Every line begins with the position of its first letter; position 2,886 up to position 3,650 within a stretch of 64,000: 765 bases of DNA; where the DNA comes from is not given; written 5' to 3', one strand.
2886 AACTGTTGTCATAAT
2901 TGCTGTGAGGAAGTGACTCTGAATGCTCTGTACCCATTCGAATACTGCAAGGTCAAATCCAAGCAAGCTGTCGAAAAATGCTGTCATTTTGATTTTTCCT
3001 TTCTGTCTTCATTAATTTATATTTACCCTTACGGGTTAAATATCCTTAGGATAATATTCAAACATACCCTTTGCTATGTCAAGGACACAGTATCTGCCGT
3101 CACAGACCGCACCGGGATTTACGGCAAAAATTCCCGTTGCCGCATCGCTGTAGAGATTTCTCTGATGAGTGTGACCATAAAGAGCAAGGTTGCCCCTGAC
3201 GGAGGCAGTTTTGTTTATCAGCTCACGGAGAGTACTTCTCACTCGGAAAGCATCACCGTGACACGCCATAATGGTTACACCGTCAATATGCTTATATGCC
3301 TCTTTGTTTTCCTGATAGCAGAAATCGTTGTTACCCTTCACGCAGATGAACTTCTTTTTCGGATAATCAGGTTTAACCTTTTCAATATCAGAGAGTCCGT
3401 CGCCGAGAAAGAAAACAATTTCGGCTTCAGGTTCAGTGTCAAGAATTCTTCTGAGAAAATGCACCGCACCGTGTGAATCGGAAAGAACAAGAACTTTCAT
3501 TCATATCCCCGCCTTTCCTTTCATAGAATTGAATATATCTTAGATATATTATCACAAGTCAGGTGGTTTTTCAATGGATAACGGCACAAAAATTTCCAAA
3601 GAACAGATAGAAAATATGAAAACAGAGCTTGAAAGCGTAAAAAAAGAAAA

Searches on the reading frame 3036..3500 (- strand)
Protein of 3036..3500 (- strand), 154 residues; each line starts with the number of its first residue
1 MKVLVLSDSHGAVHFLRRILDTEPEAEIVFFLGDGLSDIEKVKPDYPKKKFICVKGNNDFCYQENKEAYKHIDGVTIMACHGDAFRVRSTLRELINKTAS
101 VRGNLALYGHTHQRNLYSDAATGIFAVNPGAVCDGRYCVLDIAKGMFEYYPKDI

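Call 9: search_protein_families(library=pfam, proteins=[window:3036-3500:-], max_evalue=0.001)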
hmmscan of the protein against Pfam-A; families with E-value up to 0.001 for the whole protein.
window:3036-3500:- (154 aa): 3 families
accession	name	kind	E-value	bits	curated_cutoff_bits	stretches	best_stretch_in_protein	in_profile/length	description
PF12850.12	Metallophos_2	-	7.1e-22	78.5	27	1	1-137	1-146/154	Calcineurin-like phosphoesterase superfamily domain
PF00149.33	Metallophos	-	2.4e-06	28.5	21.5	1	1-72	1-83/191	Calcineurin-like phosphoesterase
PF14582.11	Metallophos_3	-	0.00015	21.6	28.2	0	90-144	201-251/259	Metallophosphoesterase, calcineurin superfamily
